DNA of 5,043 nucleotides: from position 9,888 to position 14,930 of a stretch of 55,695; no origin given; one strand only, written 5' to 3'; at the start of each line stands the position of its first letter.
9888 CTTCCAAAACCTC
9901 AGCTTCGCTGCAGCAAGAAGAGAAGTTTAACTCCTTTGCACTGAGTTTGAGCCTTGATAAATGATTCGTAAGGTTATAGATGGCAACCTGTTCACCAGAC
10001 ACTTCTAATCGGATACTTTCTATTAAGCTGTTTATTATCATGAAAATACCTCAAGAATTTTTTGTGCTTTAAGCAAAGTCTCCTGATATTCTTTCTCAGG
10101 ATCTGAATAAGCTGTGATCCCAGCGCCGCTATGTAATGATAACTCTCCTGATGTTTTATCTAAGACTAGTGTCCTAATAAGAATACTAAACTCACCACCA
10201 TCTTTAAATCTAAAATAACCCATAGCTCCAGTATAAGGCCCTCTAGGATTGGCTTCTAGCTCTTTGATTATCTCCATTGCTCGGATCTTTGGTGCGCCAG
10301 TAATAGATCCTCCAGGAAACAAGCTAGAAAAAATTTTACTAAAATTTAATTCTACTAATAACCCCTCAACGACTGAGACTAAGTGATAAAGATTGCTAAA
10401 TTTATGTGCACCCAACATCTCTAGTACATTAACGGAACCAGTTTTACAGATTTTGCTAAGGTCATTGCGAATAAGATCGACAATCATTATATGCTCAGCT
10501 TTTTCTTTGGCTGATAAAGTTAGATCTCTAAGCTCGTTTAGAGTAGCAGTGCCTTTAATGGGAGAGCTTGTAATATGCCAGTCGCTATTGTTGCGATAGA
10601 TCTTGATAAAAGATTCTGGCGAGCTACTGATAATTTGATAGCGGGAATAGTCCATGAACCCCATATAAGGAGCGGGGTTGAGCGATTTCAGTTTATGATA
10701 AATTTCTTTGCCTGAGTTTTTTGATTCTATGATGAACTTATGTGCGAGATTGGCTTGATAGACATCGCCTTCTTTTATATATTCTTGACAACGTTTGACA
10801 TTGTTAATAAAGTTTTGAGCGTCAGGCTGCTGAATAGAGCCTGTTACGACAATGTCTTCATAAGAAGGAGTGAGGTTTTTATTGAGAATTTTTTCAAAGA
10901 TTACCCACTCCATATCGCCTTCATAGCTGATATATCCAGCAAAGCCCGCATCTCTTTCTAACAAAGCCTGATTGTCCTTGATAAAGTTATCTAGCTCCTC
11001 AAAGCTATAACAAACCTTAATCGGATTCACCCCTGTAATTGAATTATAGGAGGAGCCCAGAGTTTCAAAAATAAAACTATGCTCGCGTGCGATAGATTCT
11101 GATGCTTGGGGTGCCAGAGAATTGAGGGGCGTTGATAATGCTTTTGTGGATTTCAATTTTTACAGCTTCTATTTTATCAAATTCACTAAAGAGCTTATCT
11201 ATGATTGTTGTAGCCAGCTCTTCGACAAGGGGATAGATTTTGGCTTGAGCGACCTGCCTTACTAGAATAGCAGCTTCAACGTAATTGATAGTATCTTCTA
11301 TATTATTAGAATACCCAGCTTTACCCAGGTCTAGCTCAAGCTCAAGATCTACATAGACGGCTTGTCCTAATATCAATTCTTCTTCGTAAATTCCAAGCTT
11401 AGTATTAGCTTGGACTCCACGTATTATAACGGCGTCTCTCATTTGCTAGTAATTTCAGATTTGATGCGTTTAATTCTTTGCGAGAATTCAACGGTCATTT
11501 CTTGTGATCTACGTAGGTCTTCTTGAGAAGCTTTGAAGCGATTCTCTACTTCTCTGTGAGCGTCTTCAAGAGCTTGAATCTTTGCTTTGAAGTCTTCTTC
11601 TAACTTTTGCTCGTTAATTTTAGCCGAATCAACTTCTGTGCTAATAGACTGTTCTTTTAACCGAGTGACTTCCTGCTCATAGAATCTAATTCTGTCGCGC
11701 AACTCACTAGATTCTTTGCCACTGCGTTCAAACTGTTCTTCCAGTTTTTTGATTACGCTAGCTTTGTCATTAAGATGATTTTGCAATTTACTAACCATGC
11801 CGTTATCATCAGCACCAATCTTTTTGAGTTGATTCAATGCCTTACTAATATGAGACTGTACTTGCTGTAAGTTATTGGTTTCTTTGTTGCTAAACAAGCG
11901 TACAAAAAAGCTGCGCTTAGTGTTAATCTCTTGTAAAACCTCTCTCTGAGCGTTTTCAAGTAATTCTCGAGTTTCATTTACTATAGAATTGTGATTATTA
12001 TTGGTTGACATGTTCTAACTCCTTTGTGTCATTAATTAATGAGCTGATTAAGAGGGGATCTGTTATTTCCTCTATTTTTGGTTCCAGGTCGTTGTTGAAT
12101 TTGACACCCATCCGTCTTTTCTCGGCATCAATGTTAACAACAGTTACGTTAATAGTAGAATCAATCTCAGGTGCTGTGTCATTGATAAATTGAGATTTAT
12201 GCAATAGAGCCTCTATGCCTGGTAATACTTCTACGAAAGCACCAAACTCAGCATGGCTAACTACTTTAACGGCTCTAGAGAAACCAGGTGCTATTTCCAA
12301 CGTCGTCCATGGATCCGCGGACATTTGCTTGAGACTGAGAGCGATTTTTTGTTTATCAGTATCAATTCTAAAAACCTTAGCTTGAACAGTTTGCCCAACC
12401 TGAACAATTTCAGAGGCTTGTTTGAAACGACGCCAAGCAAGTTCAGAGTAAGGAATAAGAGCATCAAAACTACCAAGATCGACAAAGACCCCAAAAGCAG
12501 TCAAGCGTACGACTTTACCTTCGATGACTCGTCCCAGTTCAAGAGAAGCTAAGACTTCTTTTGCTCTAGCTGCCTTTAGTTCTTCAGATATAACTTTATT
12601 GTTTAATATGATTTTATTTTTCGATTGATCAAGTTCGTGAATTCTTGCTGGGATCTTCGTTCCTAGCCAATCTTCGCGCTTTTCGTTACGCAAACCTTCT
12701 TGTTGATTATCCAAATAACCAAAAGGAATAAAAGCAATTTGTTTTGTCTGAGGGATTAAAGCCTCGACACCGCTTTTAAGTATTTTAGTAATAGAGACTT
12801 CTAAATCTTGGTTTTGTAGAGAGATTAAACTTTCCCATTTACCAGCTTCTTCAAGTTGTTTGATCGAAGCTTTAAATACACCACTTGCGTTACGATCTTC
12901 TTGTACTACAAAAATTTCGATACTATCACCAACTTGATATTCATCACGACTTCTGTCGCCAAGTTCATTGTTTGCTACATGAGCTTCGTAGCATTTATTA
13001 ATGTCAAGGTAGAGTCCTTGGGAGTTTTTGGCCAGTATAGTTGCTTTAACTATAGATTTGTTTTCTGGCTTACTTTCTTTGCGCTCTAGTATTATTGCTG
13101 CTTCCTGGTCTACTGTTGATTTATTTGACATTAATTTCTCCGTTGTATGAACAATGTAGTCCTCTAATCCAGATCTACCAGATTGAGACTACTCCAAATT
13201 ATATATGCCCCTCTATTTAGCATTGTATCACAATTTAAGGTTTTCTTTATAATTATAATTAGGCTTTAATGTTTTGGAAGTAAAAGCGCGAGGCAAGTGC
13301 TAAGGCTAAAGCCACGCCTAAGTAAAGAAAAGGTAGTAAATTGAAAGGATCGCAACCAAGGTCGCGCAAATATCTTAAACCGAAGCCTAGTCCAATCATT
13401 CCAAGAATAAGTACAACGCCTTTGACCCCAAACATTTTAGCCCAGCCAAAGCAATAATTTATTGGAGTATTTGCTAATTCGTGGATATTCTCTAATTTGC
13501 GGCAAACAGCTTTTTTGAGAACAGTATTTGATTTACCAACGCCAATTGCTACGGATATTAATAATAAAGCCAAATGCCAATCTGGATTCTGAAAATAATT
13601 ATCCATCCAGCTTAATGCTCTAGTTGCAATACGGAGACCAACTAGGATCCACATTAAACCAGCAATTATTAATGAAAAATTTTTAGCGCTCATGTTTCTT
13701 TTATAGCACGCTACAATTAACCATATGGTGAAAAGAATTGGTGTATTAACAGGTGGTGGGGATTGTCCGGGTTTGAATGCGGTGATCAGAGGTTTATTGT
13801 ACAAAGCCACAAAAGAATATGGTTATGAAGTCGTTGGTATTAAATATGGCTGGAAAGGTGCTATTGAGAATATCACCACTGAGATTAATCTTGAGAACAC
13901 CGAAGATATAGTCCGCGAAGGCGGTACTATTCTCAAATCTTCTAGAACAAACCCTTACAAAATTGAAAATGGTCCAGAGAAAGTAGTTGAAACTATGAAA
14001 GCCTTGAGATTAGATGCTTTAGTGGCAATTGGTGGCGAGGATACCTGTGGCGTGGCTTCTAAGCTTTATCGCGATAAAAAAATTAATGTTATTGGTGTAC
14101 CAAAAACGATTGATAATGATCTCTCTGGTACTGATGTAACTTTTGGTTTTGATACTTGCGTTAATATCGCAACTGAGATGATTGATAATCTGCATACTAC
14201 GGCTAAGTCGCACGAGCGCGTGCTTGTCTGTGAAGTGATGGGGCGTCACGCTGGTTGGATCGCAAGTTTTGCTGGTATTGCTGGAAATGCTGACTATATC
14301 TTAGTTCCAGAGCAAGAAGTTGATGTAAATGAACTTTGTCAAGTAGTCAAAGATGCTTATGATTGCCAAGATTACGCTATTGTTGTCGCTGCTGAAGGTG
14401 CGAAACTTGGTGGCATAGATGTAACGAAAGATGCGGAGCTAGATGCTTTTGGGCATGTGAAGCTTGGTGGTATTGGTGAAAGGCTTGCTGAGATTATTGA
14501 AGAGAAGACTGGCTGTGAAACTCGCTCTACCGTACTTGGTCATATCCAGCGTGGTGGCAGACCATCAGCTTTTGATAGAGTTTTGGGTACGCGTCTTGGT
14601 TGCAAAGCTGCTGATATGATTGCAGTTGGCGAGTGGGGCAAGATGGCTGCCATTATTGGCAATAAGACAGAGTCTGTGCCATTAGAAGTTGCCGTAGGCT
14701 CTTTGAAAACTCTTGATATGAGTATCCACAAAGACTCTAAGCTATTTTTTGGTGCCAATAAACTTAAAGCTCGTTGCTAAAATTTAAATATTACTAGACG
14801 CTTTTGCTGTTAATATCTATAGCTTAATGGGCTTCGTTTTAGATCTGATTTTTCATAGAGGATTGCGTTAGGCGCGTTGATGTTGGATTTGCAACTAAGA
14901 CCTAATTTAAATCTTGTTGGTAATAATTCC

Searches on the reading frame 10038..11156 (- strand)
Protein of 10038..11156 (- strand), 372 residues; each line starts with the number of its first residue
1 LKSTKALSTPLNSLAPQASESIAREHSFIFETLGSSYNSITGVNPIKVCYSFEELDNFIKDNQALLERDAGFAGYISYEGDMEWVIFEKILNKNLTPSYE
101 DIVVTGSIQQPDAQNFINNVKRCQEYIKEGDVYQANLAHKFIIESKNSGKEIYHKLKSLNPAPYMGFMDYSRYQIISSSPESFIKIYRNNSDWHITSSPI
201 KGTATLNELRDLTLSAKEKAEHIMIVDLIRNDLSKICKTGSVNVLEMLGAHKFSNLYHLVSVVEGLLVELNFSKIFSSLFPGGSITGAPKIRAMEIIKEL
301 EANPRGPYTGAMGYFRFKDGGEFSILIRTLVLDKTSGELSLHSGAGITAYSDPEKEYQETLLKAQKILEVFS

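Call 25: search_protein_families(library=pfam, proteins=[window:10038-11156:-], max_evalue=0.001)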
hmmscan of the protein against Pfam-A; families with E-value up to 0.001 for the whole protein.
window:10038-11156:- (372 aa): 1 family
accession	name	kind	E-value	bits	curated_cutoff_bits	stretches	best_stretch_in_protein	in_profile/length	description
PF00425.24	Chorismate_bind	-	1e-75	255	27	1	113-363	2-257/257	chorismate binding enzyme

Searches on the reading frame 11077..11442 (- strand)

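Call 25: search_protein_families(library=pfam, proteins=[window:11077-11442:-], max_evalue=0.001)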
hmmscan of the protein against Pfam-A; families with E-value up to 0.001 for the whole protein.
window:11077-11442:- (121 aa): 1 family
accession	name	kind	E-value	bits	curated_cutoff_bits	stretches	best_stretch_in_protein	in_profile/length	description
PF02152.23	FolB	-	5.5e-24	85.3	31.8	1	5-115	1-111/113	Dihydroneopterin aldolase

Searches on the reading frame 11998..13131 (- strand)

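Call 25: search_protein_families(library=pfam, proteins=[window:11998-13131:-], max_evalue=0.001)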
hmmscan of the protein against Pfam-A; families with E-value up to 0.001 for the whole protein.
window:11998-13131:- (377 aa): 4 families
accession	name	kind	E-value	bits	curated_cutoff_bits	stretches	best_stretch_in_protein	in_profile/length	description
PF00575.29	S1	-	4.4e-35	120.3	22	2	198-268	3-74/74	S1 RNA binding domain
PF13509.12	S1_2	-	1.4e-11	44.8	21.8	0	27-75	4-48/61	S1 domain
PF23459.1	S1_RRP5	-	1e-06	29.7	27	1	199-267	3-72/72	RRP5 S1 domain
PF21710.3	Spt6_S1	-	7.3e-06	26.6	27.5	1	234-269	53-88/91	Spt6, S1/OB domain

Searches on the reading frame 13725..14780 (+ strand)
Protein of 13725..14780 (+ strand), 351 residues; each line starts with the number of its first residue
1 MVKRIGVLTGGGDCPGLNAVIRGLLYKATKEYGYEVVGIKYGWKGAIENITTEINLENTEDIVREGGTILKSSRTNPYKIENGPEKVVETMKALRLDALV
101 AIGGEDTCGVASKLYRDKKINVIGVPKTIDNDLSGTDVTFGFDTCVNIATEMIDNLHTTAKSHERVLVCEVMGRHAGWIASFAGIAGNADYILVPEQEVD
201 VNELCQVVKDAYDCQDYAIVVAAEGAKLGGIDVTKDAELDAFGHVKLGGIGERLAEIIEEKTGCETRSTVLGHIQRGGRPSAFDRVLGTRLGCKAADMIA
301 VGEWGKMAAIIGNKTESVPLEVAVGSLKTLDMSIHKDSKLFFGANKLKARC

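Call 25: search_protein_families(library=pfam, proteins=[window:13725-14780:+], max_evalue=0.001)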
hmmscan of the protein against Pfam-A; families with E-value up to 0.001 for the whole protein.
window:13725-14780:+ (351 aa): 1 family
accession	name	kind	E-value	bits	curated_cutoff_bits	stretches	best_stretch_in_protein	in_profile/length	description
PF00365.25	PFK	-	3.8e-104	348.4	30.9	1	4-299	1-277/277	Phosphofructokinase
